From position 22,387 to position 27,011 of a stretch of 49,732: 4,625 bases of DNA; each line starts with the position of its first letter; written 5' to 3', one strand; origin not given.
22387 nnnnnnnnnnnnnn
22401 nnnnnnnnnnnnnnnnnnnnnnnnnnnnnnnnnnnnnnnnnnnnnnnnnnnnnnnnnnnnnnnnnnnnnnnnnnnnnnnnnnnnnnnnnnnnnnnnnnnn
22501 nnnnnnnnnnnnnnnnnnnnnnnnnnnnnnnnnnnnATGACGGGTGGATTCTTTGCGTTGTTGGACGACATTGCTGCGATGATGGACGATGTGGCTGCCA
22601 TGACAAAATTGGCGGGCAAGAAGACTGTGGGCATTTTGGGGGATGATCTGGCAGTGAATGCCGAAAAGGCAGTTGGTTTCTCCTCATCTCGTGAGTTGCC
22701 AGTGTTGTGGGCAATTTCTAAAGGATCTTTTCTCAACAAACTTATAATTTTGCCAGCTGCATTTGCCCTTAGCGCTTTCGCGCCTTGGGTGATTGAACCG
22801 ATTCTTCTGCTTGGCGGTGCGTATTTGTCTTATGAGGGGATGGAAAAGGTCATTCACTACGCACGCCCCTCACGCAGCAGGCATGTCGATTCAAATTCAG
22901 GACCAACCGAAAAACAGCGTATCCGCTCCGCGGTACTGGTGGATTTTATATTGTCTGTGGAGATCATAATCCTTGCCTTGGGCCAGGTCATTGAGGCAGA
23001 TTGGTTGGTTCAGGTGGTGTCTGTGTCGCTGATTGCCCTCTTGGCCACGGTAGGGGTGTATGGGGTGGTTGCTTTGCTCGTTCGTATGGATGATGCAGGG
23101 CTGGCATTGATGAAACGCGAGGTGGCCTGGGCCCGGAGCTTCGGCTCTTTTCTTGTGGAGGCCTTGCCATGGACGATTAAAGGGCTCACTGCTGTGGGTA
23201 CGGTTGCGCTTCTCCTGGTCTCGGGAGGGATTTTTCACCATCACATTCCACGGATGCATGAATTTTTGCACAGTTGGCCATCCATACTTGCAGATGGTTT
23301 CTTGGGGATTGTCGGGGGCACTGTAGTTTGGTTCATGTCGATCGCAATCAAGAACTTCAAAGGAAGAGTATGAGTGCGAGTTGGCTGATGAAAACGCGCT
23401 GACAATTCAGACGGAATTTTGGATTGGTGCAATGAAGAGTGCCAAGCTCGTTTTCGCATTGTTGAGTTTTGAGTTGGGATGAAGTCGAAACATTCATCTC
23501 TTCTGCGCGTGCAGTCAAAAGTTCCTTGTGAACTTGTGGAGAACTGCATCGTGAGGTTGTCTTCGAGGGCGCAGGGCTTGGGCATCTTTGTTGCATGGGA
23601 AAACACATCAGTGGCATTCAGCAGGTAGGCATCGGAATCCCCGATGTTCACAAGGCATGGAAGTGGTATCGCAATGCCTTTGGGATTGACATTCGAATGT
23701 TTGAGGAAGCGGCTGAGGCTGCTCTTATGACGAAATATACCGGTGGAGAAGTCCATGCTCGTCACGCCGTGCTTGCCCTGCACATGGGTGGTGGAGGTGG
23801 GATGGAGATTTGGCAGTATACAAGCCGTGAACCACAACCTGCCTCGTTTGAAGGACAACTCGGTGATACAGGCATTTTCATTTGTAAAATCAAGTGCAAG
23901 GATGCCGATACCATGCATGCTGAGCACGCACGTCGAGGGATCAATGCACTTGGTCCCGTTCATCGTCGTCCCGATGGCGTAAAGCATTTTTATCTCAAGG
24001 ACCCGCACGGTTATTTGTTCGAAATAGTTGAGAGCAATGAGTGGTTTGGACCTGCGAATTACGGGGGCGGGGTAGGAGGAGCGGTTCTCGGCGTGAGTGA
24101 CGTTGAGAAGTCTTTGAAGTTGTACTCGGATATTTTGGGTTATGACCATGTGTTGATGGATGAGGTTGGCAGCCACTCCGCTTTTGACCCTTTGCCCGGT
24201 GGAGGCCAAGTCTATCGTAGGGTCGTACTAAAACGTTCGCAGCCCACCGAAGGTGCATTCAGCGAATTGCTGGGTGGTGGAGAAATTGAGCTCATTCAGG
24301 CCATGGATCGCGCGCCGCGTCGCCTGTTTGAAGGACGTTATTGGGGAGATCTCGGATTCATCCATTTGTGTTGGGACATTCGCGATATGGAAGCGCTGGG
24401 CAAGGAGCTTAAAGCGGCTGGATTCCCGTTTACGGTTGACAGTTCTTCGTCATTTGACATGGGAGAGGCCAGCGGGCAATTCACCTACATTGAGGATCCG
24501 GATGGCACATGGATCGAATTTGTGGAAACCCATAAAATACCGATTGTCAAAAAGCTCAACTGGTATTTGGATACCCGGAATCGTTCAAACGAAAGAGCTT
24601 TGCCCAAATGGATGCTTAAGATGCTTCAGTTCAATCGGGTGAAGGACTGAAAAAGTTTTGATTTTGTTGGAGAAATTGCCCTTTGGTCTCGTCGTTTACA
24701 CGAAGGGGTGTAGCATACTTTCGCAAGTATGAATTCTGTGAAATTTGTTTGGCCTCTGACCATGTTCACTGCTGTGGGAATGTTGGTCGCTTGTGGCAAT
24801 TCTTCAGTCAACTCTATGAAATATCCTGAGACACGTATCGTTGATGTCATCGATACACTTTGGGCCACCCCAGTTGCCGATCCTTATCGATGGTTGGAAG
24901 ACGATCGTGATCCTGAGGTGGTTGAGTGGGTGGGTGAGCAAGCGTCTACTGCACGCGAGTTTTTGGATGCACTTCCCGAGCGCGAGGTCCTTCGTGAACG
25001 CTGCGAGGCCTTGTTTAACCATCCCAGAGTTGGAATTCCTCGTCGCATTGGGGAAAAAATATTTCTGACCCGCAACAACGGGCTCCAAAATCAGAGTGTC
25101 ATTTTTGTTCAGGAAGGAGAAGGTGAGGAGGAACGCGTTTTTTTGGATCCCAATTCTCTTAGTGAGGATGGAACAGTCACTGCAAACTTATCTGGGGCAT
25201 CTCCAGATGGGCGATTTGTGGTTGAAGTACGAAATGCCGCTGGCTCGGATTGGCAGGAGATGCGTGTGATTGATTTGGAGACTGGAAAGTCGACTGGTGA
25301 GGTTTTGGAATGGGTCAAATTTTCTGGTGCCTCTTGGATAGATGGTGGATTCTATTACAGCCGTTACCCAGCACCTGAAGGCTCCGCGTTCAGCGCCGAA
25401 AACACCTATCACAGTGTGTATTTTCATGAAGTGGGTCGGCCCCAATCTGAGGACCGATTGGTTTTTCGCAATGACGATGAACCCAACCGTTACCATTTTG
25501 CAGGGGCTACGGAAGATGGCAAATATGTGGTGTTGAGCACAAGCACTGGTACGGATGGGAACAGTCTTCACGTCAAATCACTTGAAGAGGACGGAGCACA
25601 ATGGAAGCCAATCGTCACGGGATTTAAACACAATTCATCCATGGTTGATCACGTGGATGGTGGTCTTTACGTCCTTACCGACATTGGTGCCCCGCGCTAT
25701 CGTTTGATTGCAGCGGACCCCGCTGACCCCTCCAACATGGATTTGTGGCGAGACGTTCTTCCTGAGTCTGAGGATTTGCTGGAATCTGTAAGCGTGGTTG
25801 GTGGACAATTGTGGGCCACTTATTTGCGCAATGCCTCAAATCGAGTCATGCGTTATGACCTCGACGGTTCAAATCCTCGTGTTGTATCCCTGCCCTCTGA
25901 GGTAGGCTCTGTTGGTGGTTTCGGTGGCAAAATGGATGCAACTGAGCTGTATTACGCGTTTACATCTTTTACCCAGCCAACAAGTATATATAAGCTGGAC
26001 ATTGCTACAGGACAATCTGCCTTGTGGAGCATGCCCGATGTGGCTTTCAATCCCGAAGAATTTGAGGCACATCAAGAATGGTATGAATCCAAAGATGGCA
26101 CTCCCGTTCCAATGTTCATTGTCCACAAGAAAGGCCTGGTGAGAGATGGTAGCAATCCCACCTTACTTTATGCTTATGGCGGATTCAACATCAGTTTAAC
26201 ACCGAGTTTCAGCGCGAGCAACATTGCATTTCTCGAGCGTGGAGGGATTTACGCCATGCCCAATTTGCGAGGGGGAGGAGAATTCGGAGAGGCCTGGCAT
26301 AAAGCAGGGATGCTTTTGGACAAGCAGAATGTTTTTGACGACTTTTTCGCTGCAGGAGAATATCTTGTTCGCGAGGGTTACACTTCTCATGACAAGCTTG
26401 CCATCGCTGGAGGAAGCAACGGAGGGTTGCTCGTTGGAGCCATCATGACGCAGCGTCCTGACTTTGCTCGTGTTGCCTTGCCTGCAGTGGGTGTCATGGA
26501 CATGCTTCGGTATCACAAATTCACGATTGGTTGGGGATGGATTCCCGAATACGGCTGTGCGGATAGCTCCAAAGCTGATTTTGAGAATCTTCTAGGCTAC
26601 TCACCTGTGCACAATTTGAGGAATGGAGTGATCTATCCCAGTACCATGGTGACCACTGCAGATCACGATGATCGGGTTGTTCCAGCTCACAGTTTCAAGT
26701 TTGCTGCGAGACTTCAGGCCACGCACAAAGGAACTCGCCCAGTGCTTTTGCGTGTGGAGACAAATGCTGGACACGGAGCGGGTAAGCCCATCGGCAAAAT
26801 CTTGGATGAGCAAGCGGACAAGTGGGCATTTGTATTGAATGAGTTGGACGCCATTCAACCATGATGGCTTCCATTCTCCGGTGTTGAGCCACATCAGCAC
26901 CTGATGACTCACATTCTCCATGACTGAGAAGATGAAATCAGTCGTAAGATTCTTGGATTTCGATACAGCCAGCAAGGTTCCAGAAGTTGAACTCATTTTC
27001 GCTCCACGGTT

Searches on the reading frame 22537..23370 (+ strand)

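Call 11: search_protein_families(library=pfam, proteins=[window:22537-23370:+], max_evalue=0.001)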
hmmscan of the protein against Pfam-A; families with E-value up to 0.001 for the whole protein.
window:22537-23370:+ (278 aa): 1 family
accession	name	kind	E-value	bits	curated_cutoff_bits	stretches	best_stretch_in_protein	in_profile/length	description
PF05661.17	DUF808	-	2.8e-93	312.8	28.4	1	4-276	2-292/302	Protein of unknown function (DUF808)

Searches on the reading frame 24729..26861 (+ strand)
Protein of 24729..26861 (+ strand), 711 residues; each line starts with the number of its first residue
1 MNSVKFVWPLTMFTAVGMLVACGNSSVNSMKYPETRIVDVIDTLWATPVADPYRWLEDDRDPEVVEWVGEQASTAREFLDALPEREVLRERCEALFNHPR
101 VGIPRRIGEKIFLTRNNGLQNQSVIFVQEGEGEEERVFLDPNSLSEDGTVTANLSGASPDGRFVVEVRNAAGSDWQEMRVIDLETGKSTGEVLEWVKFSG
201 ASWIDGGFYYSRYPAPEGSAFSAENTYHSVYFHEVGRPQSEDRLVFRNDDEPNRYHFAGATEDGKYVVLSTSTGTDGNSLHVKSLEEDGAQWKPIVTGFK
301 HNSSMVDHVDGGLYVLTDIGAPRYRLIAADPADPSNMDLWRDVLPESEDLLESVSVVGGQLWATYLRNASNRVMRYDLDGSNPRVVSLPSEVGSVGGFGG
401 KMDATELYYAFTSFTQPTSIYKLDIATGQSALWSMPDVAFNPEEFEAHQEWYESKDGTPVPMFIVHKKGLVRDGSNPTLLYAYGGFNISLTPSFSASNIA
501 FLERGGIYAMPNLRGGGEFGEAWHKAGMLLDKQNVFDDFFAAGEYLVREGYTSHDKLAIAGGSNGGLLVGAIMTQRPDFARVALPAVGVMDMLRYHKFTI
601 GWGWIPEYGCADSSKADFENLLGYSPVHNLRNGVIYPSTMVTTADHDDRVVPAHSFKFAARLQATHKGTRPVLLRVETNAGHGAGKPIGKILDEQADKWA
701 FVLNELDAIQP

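Call 11: search_protein_families(library=pfam, proteins=[window:24729-26861:+], max_evalue=0.001)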
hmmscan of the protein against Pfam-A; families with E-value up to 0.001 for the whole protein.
window:24729-26861:+ (711 aa): 2 families
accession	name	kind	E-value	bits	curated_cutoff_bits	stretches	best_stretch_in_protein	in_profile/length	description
PF02897.21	Peptidase_S9_N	-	8.3e-107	357.9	24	1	33-434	2-412/414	Prolyl oligopeptidase, N-terminal beta-propeller domain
PF00326.27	Peptidase_S9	-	2.5e-60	204.1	22.6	1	492-706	1-210/213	Prolyl oligopeptidase family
